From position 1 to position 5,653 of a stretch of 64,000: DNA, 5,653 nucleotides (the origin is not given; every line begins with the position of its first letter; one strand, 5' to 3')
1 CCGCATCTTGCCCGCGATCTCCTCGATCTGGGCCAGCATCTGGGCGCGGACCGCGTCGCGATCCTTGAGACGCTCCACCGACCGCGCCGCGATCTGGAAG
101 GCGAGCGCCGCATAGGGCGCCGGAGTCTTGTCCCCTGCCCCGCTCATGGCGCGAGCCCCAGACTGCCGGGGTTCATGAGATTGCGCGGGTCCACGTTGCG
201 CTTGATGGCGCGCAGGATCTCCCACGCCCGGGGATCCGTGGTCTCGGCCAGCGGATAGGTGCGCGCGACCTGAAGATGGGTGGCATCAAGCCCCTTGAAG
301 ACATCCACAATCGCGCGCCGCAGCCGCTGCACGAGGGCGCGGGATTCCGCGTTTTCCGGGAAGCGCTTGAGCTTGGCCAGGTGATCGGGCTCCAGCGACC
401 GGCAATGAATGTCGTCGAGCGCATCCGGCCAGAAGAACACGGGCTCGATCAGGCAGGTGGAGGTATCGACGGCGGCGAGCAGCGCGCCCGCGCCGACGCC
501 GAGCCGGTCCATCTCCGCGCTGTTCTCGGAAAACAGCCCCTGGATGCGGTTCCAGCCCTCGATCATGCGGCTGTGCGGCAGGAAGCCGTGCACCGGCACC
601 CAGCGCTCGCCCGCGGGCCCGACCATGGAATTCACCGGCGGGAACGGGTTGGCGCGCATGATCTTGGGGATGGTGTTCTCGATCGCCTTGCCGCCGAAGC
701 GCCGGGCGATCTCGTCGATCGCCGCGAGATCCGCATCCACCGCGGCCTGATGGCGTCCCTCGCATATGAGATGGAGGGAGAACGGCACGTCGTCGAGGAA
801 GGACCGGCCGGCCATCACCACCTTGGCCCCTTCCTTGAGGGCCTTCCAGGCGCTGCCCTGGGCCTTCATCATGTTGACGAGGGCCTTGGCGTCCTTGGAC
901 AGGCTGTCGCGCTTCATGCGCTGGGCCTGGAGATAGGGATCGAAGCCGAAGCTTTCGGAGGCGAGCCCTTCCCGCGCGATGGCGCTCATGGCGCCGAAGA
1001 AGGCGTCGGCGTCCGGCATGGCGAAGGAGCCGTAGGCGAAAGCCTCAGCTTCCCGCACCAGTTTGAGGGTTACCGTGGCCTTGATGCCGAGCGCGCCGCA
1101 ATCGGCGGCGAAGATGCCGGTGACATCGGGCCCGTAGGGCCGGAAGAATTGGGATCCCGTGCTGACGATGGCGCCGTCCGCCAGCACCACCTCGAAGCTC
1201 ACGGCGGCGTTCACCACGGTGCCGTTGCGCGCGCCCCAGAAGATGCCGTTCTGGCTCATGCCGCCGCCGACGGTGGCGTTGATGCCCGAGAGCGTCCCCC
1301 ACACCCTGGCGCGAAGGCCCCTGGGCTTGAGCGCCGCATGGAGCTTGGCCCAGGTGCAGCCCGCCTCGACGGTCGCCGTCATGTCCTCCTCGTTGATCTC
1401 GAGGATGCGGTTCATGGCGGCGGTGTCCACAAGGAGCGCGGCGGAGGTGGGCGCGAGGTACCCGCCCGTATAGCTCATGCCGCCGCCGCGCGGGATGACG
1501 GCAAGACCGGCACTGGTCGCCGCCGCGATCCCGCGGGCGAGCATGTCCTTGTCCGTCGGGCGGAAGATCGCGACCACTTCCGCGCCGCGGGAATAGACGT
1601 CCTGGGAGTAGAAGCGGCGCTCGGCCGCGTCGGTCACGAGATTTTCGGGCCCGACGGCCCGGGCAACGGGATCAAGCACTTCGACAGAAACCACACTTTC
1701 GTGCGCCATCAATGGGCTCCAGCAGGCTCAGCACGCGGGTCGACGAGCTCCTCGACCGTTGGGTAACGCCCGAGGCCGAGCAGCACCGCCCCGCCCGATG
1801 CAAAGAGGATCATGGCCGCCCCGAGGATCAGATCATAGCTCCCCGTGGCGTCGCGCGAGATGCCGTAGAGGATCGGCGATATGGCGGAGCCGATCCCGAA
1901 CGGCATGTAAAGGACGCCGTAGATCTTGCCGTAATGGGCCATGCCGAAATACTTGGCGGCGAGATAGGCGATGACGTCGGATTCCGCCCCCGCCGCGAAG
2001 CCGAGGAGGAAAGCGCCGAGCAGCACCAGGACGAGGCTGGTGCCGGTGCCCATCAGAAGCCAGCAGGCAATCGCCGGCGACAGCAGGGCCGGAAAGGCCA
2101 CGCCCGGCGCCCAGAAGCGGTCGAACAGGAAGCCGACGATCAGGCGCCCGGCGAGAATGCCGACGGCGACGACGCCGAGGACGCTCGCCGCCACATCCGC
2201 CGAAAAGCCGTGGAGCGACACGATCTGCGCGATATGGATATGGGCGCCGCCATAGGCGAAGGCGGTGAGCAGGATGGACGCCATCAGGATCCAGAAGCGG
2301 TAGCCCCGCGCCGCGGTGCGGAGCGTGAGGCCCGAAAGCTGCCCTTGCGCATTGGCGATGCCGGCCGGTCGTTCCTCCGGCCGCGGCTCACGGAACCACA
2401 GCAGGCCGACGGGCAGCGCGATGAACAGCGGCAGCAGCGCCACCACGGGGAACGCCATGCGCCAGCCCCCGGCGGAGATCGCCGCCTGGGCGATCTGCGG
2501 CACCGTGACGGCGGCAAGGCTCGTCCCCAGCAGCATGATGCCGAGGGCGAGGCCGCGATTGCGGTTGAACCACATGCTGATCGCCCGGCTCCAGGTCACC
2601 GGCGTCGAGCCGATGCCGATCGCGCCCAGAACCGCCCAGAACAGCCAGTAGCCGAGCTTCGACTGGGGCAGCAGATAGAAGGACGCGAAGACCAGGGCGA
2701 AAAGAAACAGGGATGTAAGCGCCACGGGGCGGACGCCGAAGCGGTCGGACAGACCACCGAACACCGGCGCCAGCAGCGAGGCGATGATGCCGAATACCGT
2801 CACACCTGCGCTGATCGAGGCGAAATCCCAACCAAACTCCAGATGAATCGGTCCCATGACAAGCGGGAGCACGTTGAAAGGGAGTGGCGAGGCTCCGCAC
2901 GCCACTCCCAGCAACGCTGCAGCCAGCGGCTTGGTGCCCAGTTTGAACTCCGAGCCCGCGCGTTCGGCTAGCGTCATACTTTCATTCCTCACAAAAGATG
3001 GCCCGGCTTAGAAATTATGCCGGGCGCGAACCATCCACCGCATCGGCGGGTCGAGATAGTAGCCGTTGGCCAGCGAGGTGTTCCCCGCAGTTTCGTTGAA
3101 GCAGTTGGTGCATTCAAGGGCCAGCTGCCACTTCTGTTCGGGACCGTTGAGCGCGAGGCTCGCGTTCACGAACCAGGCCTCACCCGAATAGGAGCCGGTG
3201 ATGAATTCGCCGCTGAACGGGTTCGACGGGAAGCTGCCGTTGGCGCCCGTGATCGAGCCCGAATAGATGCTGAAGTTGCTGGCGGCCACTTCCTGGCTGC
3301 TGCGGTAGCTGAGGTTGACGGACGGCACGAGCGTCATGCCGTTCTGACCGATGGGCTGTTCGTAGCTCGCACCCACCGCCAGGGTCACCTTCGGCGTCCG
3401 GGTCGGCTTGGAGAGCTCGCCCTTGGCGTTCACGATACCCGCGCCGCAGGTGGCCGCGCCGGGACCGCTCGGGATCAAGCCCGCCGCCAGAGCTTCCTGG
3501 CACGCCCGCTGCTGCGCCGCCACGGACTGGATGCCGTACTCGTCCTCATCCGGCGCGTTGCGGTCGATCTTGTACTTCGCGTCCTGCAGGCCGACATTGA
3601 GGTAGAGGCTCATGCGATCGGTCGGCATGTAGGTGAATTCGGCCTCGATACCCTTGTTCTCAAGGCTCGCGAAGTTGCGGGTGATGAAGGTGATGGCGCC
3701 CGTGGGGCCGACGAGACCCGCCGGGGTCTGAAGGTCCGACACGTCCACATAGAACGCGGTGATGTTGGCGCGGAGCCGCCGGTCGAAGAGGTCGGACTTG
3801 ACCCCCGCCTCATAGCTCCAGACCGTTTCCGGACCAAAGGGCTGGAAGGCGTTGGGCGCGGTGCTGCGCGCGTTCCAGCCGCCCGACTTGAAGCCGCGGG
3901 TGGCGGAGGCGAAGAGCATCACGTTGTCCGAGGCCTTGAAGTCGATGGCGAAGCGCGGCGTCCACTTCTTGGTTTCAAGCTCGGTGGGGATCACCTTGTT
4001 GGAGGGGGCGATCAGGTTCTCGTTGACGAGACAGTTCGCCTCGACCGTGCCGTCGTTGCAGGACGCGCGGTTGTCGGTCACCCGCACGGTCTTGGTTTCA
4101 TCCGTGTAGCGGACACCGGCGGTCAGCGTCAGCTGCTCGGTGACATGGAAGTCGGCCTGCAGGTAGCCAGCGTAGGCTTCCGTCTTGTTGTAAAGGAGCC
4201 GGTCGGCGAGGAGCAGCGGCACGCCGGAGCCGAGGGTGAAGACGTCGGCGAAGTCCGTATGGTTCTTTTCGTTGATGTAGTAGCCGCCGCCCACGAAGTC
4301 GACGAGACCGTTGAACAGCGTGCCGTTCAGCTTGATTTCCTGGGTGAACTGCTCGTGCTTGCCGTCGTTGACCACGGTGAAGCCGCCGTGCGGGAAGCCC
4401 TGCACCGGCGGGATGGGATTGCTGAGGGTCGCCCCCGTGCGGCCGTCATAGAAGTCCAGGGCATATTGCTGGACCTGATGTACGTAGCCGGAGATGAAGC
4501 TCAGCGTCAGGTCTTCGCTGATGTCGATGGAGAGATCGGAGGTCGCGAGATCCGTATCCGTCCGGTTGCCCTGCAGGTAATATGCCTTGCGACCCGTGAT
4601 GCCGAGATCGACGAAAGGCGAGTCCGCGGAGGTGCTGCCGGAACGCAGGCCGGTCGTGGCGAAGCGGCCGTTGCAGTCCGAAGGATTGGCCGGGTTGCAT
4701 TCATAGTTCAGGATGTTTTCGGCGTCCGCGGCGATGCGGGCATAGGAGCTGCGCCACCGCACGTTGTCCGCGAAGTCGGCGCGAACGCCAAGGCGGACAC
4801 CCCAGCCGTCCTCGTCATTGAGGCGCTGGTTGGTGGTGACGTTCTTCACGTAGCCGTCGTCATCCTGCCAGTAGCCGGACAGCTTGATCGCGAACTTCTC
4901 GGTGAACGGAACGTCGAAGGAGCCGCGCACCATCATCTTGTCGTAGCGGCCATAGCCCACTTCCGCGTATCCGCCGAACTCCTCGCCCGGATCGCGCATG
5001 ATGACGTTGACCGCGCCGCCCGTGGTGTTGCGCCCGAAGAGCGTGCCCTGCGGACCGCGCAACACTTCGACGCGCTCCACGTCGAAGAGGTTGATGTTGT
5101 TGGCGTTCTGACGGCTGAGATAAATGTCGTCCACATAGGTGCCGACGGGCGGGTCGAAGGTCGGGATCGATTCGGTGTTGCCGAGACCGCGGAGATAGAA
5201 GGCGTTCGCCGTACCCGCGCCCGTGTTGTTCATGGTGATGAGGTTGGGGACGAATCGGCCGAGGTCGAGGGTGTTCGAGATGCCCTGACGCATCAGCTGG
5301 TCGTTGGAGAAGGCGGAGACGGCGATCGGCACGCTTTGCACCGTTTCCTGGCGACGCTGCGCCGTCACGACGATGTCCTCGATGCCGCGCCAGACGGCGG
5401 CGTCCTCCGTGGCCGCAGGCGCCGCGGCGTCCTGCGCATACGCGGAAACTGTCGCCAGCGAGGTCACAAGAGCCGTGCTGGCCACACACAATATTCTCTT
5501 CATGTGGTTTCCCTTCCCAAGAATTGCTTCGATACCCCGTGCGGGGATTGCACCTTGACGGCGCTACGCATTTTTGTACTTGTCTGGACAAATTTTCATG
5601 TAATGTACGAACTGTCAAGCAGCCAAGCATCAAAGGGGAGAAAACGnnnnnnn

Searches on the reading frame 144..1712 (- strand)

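Call 8: search_protein_families(library=pfam, proteins=[window:144-1712:-])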
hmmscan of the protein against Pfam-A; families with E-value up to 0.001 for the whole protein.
window:144-1712:- (522 aa): 2 families
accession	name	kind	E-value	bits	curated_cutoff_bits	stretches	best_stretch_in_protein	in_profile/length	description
PF01565.28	FAD_binding_4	-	6.7e-29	100.8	26.4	1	48-185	3-138/139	FAD binding domain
PF02913.24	FAD-oxidase_C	-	8.4e-06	26.1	21.2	1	488-517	218-247/248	FAD linked oxidases, C-terminal domain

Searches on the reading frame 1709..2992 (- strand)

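Call 8: search_protein_families(library=pfam, proteins=[window:1709-2992:-])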
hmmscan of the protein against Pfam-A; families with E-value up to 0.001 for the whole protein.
window:1709-2992:- (427 aa): 1 family
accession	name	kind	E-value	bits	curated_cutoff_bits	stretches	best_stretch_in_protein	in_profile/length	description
PF07690.21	MFS_1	-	2.3e-38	132.5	33.4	2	39-373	12-347/347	Major Facilitator Superfamily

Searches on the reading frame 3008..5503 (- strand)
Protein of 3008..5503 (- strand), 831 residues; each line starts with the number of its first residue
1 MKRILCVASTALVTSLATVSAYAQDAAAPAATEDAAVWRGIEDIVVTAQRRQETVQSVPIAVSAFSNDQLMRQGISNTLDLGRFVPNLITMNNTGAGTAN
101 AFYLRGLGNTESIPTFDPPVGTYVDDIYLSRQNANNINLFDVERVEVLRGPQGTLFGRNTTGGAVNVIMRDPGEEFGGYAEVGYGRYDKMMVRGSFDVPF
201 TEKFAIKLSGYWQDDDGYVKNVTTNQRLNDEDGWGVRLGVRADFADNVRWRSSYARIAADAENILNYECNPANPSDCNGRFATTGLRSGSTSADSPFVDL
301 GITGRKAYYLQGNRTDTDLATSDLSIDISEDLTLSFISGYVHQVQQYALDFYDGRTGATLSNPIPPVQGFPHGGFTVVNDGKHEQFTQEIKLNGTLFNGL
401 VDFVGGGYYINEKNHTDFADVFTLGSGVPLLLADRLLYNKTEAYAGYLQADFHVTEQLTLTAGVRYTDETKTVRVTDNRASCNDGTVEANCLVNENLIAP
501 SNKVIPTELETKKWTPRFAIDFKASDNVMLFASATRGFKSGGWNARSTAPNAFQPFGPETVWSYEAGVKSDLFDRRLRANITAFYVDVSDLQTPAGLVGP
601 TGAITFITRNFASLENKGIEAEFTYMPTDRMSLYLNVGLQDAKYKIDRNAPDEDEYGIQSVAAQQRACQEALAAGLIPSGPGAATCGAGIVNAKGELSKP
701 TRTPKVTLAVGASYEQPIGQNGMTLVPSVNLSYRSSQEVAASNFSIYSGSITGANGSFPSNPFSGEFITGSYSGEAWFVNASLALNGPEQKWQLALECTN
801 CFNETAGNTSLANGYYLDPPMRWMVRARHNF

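Call 8: search_protein_families(library=pfam, proteins=[window:3008-5503:-])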
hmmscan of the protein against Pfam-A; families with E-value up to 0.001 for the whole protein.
window:3008-5503:- (831 aa): 4 families
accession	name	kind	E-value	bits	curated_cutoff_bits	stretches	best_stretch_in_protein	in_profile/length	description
PF00593.30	TonB_dep_Rec_b-barrel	-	1.1e-40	141.3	27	1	294-800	30-435/436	TonB dependent receptor-like, beta-barrel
PF07715.20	Plug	-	1.7e-19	70.7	23.9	1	55-164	2-107/107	TonB-dependent Receptor Plug Domain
PF25183.1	OMP_b-brl_4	-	3.7e-08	32.7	30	1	432-571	356-494/838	Outer membrane beta barrel domain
PF14905.12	OMP_b-brl_3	-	6.7e-07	29.1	27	0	563-650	220-303/408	Outer membrane protein beta-barrel family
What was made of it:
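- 144..5503 (-): Target operon 1: TonB-dependent receptor (3008-5503), MFS transporter (1709-2992), FAD-linked oxidase (144-1712). Pfam (call 8).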
